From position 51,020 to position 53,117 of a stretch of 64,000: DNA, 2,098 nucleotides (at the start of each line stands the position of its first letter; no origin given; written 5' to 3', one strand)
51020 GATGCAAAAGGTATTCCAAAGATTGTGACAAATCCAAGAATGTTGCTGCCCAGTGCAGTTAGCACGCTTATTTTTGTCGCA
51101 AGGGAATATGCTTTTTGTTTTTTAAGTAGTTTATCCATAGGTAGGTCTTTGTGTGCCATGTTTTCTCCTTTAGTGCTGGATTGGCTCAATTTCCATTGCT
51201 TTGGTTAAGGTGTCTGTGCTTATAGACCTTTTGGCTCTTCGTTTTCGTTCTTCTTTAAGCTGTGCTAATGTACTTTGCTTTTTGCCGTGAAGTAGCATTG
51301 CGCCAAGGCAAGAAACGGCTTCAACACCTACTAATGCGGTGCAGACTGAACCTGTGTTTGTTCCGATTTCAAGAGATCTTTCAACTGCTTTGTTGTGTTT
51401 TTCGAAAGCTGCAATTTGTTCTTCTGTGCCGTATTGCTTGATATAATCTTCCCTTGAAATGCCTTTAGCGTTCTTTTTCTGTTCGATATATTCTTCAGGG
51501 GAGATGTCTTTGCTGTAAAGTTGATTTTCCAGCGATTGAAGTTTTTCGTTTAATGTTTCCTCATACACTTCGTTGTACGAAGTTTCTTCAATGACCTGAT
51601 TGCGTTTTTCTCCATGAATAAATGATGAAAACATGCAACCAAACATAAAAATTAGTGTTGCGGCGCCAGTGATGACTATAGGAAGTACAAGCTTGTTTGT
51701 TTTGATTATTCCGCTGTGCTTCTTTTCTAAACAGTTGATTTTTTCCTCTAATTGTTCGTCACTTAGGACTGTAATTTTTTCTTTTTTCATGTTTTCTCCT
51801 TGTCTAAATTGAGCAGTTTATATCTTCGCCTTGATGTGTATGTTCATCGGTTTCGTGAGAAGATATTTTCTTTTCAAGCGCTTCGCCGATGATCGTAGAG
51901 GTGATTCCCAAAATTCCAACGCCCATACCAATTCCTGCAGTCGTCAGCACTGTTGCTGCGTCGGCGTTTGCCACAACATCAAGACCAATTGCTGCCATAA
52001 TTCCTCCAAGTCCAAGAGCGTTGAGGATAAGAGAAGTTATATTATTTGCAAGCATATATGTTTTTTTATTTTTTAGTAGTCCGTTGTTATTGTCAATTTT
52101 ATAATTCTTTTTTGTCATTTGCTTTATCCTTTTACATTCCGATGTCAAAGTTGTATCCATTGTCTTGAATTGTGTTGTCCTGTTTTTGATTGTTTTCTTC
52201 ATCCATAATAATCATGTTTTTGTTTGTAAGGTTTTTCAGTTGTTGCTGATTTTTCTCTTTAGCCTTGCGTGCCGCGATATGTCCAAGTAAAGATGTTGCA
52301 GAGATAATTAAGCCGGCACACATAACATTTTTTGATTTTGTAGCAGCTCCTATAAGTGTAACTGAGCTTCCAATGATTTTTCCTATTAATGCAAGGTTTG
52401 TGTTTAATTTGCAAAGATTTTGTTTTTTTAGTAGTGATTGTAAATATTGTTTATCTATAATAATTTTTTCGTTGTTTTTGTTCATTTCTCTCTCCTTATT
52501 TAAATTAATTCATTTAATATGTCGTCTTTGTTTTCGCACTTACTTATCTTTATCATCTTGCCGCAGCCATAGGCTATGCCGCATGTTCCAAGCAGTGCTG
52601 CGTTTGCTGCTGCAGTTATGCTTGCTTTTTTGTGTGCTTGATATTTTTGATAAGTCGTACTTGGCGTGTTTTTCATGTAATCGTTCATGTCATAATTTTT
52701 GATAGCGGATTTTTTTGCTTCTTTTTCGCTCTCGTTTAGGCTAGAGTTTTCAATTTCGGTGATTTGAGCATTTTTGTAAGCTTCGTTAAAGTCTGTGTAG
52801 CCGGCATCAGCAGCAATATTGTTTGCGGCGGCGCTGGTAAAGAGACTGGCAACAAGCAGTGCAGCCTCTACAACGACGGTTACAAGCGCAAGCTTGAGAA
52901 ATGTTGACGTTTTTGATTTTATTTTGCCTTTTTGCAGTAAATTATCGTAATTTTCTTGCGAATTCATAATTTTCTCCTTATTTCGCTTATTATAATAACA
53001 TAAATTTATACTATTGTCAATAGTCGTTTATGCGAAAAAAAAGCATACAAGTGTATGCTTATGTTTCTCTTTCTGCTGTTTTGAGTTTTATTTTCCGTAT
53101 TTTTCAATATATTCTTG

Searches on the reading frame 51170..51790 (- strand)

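Call 8: search_protein_families(library=pfam, proteins=[window:51170-51790:-], max_evalue=0.001)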
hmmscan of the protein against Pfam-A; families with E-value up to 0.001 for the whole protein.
window:51170-51790:- (206 aa): 0 families

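Call 14: search_protein_families(library=pfam, proteins=[window:51170-51790:-], max_evalue=0.1)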
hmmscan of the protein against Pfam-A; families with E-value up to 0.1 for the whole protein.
window:51170-51790:- (206 aa): 1 family
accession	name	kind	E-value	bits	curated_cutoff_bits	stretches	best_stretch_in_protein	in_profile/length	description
PF09304.16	Cortex-I_coil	-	0.043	14.5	60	1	68-113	2-47/107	Cortexillin coiled-coil region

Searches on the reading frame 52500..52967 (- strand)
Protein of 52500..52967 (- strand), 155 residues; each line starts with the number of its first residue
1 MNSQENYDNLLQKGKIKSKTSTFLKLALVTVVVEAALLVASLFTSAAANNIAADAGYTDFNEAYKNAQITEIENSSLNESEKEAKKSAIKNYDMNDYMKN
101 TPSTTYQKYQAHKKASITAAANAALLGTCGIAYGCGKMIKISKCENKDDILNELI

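Call 8: search_protein_families(library=pfam, proteins=[window:52500-52967:-], max_evalue=0.001)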
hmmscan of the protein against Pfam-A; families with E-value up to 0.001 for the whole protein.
window:52500-52967:- (155 aa): 0 families

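Call 14: search_protein_families(library=pfam, proteins=[window:52500-52967:-], max_evalue=0.1)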
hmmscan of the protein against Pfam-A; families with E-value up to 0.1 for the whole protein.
window:52500-52967:- (155 aa): 2 families
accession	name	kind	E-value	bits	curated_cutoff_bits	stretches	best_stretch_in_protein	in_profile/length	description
PF13425.11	O-antigen_lig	-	0.027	13.7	31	1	12-95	239-314/462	O-antigen ligase like membrane protein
PF06071.19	YchF-GTPase_C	-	0.097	13.2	27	0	50-98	24-72/84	Protein of unknown function (DUF933)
